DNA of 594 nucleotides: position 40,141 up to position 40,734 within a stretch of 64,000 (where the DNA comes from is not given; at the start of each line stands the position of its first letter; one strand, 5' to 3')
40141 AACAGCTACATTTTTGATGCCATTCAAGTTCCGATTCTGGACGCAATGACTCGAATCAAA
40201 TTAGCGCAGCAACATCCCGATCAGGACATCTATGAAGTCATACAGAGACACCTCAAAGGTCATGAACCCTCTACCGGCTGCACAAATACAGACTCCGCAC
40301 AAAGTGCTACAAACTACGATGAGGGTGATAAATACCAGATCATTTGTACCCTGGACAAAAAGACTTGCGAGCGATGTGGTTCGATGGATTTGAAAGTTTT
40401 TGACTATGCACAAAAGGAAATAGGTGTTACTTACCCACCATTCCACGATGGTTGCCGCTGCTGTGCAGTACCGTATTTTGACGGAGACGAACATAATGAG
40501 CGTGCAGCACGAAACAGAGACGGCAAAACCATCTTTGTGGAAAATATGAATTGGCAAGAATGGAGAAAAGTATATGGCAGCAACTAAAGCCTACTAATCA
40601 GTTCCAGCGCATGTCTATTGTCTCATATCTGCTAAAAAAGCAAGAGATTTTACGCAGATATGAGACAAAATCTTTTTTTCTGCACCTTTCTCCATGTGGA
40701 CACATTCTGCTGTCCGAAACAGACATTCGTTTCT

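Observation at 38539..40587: Unusual domain combination: DUF559/Vsr-like nuclease core + SAP motif + C-terminal phage MuF-like domain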

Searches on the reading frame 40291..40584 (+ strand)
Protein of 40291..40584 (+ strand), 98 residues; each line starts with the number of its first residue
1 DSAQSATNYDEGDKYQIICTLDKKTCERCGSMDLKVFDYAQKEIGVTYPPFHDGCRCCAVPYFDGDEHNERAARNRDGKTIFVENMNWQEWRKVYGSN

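Call 67: search_protein_representatives(protein=window:40291-40584:+)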
Query: 98 residues. Proteins with E-value up to 0.001 (for the whole library): 3805; up to 1e-10: 1366; up to 1e-30: 2. The best 150 are listed.
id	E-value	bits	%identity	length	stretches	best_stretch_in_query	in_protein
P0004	3.5e-34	133.1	63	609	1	7-97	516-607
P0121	2.4e-31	124.0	46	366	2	12-94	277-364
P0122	5.9e-29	116.3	46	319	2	14-95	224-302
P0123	3.5e-27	110.6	44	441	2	14-95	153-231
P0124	5.8e-27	109.9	53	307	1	6-98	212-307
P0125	3.9e-26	107.3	53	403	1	2-97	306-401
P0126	1.7e-24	102.0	53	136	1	9-97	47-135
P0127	5.3e-23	97.2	52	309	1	9-95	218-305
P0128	8.6e-23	96.5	58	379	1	8-95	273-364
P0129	3.7e-22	94.5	59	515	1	12-94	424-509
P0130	4.9e-21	90.9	49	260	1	14-95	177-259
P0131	1.5e-20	89.3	52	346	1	11-97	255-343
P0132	2.6e-20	88.5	55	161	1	13-93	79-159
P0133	3.3e-20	88.2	42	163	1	12-94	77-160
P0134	4.6e-20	87.7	52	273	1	13-96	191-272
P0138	2.2e-19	85.5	50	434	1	5-94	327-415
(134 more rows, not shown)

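Call 68: search_protein_families(library=pfam, proteins=[P0121, P0122, P0123, P0124, P0125, P0127, P0128, P0129, P0131, P0138], max_evalue=0.01)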
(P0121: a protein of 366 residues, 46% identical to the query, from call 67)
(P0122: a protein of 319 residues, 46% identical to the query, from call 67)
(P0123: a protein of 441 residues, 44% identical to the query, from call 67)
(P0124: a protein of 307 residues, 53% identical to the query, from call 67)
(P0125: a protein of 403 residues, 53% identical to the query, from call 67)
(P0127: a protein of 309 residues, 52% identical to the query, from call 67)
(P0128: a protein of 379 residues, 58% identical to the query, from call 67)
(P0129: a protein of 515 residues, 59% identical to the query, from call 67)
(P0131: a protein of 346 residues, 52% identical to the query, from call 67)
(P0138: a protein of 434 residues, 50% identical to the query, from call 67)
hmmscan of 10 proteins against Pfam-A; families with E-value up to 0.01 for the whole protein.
P0121 (366 aa): 5 families
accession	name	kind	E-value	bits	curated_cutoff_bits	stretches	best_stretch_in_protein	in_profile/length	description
PF04233.19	Phage_Mu_F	-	8.5e-20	72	29.6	2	245-324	32-111/112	Phage Mu protein F like protein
PF02037.33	SAP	-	6.4e-09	35.7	23.9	1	73-100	5-32/37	SAP domain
PF18953.6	SAP_new25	-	0.00033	20.7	26.3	1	76-102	11-37/51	SAP domain-containing new25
PF25310.1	VG15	-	0.0021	18.7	26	0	197-223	177-207/212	VG15 protein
PF04981.18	NMD3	-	0.0032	17.5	24.9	0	215-300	55-143/243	NMD3 family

P0122 (319 aa): 1 family
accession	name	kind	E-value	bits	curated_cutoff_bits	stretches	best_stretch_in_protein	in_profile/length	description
PF04233.19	Phage_Mu_F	-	7.9e-14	52.8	29.6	2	166-264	4-110/112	Phage Mu protein F like protein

P0123 (441 aa): 2 families
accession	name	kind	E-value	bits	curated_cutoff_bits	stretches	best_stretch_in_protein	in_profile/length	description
PF04233.19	Phage_Mu_F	-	6e-13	49.9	29.6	2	291-390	4-111/112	Phage Mu protein F like protein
PF25310.1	VG15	-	0.0015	19.2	26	0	185-204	178-197/212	VG15 protein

P0124 (307 aa): 2 families
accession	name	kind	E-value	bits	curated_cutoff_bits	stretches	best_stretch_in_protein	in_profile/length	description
PF04233.19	Phage_Mu_F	-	2.1e-07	32.1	29.6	1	209-266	54-112/112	Phage Mu protein F like protein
PF02037.33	SAP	-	2.3e-07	30.7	23.9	1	129-161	2-34/37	SAP domain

P0125 (403 aa): 2 families
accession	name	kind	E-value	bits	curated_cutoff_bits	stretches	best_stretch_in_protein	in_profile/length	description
PF02037.33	SAP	-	9.6e-08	31.9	23.9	1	141-171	3-33/37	SAP domain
PF04233.19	Phage_Mu_F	-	1.4e-06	29.5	29.6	1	311-363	58-111/112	Phage Mu protein F like protein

P0127 (309 aa): 3 families
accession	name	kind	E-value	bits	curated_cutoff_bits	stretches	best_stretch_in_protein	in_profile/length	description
PF02037.33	SAP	-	5.6e-12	45.4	23.9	1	140-170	4-34/37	SAP domain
PF04233.19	Phage_Mu_F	-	1.1e-08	36.2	29.6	1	220-268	63-111/112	Phage Mu protein F like protein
PF18953.6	SAP_new25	-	0.00021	21.3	26.3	1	145-168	12-35/51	SAP domain-containing new25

P0128 (379 aa): 3 families
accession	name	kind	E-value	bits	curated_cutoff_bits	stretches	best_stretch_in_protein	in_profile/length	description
PF04233.19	Phage_Mu_F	-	5.1e-12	47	29.6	1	230-326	10-111/112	Phage Mu protein F like protein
PF02037.33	SAP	-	1.9e-08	34.2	23.9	1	84-116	2-34/37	SAP domain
PF22968.2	RNF34L-like_3rd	-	0.001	19.5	27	1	84-121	8-47/55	E3 ubiquitin-protein ligase rififylin-like domain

P0129 (515 aa): 3 families
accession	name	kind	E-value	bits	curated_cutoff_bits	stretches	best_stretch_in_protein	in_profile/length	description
PF02037.33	SAP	-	2.6e-10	40.1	23.9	1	335-362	5-32/37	SAP domain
PF04233.19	Phage_Mu_F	-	1.7e-08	35.6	29.6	1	407-472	44-112/112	Phage Mu protein F like protein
PF18953.6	SAP_new25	-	0.002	18.2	26.3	1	338-363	11-36/51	SAP domain-containing new25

P0131 (346 aa): 2 families
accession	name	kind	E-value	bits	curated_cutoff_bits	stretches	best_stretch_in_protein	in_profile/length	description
PF04233.19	Phage_Mu_F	-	2.9e-13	51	29.6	1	198-303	2-111/112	Phage Mu protein F like protein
PF06844.16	DUF1244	-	0.0098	16.4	27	0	318-344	33-56/67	Protein of unknown function (DUF1244)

P0138 (434 aa): 3 families
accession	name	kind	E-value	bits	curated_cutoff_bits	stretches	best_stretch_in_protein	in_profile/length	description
PF04233.19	Phage_Mu_F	-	7.9e-11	43.1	29.6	1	314-381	43-111/112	Phage Mu protein F like protein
PF02037.33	SAP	-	0.0015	18.5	23.9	1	129-164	2-36/37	SAP domain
PF12949.13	HeH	-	0.0083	16.3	28.9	0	129-153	1-27/35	HeH/LEM domain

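Call 70: find_encoding_contigs(protein=P0124, flank=8000, max_places=4)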
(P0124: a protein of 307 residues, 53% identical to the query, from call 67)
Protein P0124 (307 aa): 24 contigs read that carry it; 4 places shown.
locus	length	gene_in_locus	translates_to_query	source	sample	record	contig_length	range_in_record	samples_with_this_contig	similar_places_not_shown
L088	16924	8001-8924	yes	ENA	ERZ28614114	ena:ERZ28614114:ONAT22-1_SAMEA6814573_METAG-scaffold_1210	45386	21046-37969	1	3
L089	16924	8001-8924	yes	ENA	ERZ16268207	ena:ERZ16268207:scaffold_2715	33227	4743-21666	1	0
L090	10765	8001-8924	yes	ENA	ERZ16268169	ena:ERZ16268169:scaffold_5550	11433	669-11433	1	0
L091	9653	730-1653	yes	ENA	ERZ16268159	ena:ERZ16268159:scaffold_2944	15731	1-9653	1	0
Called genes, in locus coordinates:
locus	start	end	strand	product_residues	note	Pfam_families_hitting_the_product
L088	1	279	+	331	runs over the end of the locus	PF01368:DHH, PF02272:DHHA1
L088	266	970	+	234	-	PF01509:TruB_N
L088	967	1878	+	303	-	PF06574:FAD_syn, PF01687:Flavokinase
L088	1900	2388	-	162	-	PF07963:N_methyl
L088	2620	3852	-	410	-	PF08450:SGL (faint), PF06739:SBBP (faint), PF25021:TEN_NHL (weak), PF01436:NHL, PF25021:TEN_NHL, PF01436:NHL (weak)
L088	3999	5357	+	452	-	PF00871:Acetate_kinase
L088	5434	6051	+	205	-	PF01865:PhoU_div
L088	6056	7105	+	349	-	PF01384:PHO4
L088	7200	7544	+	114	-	PF00376:MerR, PF13411:MerR_1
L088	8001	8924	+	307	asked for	PF02037:SAP (weak), PF04233:Phage_Mu_F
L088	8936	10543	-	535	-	PF00239:Resolvase, PF07508:Recombinase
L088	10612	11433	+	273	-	PF01844:HNH (faint)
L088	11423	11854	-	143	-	PF11149:DUF2924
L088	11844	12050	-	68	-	PF18932:DUF5681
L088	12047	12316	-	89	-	PF11149:DUF2924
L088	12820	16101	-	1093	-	PF02384:N6_Mtase, PF07669:Eco57I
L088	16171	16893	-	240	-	-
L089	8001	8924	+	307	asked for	PF02037:SAP (weak), PF04233:Phage_Mu_F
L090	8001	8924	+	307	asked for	PF02037:SAP (weak), PF04233:Phage_Mu_F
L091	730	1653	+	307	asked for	PF02037:SAP (weak), PF04233:Phage_Mu_F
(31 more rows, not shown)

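Call 71: find_encoding_contigs(protein=P0127, flank=8000, max_places=4)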
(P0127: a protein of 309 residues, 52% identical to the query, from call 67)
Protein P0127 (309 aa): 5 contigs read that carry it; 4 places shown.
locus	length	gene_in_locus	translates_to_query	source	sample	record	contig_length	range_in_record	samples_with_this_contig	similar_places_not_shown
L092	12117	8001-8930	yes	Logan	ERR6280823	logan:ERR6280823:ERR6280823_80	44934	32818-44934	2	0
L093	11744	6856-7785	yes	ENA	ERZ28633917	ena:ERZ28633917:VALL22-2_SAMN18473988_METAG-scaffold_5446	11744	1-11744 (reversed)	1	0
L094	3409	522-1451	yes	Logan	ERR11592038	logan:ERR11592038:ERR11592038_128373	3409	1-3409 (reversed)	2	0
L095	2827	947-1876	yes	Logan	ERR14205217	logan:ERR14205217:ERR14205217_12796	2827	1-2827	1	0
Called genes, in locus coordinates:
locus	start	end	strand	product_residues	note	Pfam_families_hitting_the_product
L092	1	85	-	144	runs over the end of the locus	PF01870:Hjc (weak), PF03838:RecU (weak)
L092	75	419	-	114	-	-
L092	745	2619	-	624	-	PF06048:DUF927, PF18662:HTH_56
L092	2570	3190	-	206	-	PF01807:Zn_ribbon_DnaG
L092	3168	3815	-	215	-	-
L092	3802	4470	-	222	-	PF13479:AAA_24 (faint)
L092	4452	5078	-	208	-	-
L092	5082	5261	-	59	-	-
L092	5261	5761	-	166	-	PF05565:Sipho_Gp157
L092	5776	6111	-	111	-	-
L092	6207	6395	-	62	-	-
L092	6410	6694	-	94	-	-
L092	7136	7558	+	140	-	PF12844:HTH_19 (weak), PF01381:HTH_3 (weak)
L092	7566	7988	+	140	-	PF06114:Peptidase_M78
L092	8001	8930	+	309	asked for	PF02037:SAP, PF04233:Phage_Mu_F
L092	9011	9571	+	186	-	PF05685:Uma2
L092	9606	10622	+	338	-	PF07751:Abi_2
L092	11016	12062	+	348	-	PF14659:Phage_int_SAM_3 (weak), PF00589:Phage_integrase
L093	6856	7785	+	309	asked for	PF02037:SAP, PF04233:Phage_Mu_F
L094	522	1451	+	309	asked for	PF02037:SAP, PF04233:Phage_Mu_F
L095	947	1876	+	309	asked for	PF02037:SAP, PF04233:Phage_Mu_F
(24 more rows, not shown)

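Call 74: find_encoding_contigs(protein=P0129, flank=8000, max_places=3)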
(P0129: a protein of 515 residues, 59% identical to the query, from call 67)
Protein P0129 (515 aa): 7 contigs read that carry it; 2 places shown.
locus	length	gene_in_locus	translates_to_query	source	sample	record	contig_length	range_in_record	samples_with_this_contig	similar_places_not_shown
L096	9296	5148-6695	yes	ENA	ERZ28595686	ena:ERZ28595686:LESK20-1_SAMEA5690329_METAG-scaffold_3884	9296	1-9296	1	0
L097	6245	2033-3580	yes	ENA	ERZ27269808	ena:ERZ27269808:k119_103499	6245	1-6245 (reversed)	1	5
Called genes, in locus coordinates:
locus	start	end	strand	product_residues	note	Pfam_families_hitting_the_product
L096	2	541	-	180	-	?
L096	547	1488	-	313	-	PF09588:YqaJ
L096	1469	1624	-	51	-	-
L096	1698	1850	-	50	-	-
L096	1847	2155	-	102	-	-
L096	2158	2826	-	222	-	-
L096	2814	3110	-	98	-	PF22253:DUF6948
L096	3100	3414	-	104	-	-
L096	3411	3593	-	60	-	-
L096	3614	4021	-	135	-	PF12844:HTH_19 (weak), PF13560:HTH_31, PF01381:HTH_3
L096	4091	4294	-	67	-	-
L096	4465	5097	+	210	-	PF01381:HTH_3, PF13560:HTH_31 (weak), PF00717:Peptidase_S24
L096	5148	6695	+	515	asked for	PF02037:SAP, PF04233:Phage_Mu_F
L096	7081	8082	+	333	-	PF00589:Phage_integrase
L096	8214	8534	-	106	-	PF01609:DDE_Tnp_1, PF13586:DDE_Tnp_1_2 (weak)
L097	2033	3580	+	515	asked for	PF02037:SAP, PF04233:Phage_Mu_F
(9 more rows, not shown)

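Call 75: find_encoding_contigs(protein=P0128, flank=8000, max_places=3)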
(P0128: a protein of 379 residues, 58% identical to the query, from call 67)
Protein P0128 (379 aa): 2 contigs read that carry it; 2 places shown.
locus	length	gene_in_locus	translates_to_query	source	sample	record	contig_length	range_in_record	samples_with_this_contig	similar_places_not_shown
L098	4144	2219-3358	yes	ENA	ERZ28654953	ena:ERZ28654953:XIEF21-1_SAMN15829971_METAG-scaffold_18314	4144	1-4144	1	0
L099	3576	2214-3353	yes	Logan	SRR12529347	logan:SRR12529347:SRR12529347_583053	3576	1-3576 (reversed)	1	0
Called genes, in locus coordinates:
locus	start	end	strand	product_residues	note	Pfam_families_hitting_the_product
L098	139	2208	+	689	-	PF21817:CapR (faint), PF26603:DUF8188 (faint)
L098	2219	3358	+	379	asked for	PF02037:SAP, PF04233:Phage_Mu_F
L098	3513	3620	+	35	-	-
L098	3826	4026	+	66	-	PF02796:HTH_7 (weak), PF01381:HTH_3, PF13443:HTH_26 (weak)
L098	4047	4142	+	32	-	?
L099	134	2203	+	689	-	PF21817:CapR (faint), PF26603:DUF8188 (faint)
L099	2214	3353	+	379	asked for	PF02037:SAP, PF04233:Phage_Mu_F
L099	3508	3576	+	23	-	?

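Call 77: search_protein_families(library=pfam, proteins=[L098:139-2208:+, L092:9011-9571:+, L088:10612-11433:+], max_evalue=0.1)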
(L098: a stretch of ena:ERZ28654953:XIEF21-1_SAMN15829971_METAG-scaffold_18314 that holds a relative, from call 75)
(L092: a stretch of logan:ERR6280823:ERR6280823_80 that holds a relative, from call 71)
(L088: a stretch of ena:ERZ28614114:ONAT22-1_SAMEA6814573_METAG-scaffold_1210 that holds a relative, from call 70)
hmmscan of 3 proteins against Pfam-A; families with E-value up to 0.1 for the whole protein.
L098:139-2208:+ (689 aa): 6 families
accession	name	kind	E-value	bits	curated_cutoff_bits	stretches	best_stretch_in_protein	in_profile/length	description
PF21817.3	CapR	-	4.4e-24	84.9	24.2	5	156-201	11-67/67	CapR homology domain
PF25436.1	BSD2_CRD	-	0.0006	20.4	27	0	65-83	30-48/69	BSD2 cysteine rich domain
PF08920.15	SF3b1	-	0.017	16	25.1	0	472-530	37-95/130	Splicing factor 3B subunit 1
PF10881.14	DUF2726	-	0.036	14.2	24.7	1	611-662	71-115/126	Protein of unknown function (DUF2726)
PF06975.16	DUF1299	-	0.05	14.1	25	0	514-531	2-19/47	Protein of unknown function (DUF1299)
PF07862.16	Nif11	-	0.076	13.8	23.8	0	210-223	30-43/48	Nif11 domain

L092:9011-9571:+ (186 aa): 1 family
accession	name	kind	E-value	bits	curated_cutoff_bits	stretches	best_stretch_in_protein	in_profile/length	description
PF05685.18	Uma2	-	3.9e-34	118.1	27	1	12-154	2-145/172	Putative restriction endonuclease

L088:10612-11433:+ (273 aa): 3 families
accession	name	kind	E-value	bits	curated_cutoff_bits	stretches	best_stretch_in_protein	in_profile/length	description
PF01844.29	HNH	-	9.3e-06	26.1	21.4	1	193-232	12-46/47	HNH endonuclease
PF13391.12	HNH_2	-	0.0025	18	21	1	188-233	9-61/66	HNH endonuclease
PF02591.20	Zn_ribbon_9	-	0.048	14.2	29.1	0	218-230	21-33/33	C4-type zinc ribbon domain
